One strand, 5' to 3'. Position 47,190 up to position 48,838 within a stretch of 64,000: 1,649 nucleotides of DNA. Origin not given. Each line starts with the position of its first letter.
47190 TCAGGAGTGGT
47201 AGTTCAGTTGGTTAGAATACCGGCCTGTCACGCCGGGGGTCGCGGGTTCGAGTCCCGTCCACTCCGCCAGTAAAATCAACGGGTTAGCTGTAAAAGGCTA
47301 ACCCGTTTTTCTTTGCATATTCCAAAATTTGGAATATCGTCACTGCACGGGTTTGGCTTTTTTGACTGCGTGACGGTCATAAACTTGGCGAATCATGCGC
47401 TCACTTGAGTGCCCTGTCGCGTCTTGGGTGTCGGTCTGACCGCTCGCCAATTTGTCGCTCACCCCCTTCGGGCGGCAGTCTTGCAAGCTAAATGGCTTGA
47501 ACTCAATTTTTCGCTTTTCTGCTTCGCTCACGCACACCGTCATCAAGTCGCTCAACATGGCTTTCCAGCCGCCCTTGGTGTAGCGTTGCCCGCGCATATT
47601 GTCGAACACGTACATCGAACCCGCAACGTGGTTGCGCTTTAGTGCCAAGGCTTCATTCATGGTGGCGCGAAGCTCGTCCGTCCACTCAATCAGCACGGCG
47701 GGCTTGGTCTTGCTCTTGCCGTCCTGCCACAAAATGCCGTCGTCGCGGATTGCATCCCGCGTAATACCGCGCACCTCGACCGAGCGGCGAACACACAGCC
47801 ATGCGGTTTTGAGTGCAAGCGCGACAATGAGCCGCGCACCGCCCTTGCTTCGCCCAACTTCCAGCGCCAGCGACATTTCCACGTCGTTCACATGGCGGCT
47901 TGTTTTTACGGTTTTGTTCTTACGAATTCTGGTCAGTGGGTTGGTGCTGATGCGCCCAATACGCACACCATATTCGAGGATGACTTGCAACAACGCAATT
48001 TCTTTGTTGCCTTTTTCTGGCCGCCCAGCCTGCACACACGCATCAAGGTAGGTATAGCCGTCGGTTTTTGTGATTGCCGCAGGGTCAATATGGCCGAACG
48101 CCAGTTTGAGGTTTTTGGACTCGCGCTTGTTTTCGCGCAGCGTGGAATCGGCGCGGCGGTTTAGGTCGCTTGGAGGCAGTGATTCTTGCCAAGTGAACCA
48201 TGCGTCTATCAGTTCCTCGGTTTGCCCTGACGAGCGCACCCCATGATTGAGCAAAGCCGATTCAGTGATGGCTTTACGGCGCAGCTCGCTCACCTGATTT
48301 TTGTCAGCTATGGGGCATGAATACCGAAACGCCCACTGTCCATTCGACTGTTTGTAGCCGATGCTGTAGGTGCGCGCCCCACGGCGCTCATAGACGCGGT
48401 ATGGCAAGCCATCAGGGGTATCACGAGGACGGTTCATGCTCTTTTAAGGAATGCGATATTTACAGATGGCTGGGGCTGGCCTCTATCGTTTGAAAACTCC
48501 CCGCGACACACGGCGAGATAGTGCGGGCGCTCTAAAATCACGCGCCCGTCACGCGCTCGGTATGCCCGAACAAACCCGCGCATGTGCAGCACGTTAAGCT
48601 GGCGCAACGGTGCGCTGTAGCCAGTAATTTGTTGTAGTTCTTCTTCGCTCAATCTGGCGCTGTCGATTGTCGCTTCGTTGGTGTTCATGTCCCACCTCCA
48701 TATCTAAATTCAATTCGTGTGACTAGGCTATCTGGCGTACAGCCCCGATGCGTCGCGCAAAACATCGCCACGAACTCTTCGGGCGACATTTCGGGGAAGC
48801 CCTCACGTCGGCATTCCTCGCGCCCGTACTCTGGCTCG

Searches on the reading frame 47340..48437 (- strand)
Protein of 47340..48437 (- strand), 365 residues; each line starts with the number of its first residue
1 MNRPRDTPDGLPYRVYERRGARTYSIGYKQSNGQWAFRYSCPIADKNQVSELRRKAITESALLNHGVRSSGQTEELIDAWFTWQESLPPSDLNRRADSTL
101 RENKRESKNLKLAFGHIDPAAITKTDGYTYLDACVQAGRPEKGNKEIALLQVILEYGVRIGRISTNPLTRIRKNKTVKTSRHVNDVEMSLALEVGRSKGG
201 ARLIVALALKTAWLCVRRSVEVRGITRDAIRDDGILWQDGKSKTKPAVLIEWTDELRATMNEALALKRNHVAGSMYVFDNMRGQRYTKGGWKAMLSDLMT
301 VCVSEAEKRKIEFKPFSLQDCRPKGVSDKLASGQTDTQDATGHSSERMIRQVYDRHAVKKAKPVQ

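Call 3: search_protein_families(library=pfam, proteins=[window:47340-48437:-], max_evalue=1)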
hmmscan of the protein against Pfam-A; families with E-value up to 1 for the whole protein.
window:47340-48437:- (365 aa): 2 families
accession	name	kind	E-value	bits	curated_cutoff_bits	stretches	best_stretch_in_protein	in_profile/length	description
PF00589.27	Phage_integrase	-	0.039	14.2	27.1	1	209-357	28-169/172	Phage integrase family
PF22022.2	Phage_int_M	-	0.042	14.5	27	1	108-173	30-95/96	Phage integrase central domain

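Call 5: search_protein_families(library=phrogs, proteins=[window:47340-48437:-], max_evalue=0.01)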
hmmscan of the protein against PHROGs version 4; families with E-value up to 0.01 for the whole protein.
window:47340-48437:- (365 aa): 2 families
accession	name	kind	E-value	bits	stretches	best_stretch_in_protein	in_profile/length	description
phrog_1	-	integration and excision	6.6e-27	96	1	28-358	117-437/611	integrase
phrog_7244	-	integration and excision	0.0004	20.7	1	98-258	94-249/263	integrase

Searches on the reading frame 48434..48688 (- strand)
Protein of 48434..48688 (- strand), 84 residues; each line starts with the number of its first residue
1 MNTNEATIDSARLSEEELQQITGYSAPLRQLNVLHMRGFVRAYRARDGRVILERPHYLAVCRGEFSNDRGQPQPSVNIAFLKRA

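Call 3: search_protein_families(library=pfam, proteins=[window:48434-48688:-], max_evalue=1)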
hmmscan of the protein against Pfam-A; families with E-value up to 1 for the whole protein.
window:48434-48688:- (84 aa): 1 family
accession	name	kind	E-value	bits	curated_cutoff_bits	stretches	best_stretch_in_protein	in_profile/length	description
PF13986.11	DUF4224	-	2.7e-05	24.4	22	1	13-55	2-43/45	Domain of unknown function (DUF4224)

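Call 4: search_protein_families(library=ncbifam, proteins=[window:48434-48688:-], max_evalue=1)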
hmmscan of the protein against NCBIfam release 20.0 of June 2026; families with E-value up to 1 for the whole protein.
window:48434-48688:- (84 aa): 1 family
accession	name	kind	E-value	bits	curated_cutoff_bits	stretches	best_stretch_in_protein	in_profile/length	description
TIGR01847.1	bacteriocin_sig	domain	0.1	13.3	15.7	1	13-23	4-14/15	bacteriocin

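Call 5: search_protein_families(library=phrogs, proteins=[window:48434-48688:-], max_evalue=0.01)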
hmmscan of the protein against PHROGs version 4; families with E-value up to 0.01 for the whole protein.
window:48434-48688:- (84 aa): 3 families
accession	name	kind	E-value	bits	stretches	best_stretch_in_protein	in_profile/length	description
phrog_1266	-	integration and excision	4.4e-06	27.5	1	11-52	6-46/77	excisionase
phrog_4764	-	integration and excision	0.0004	21.5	1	10-54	3-46/80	excisionase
phrog_8896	-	integration and excision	0.0007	20.6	1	13-40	8-35/76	excisionase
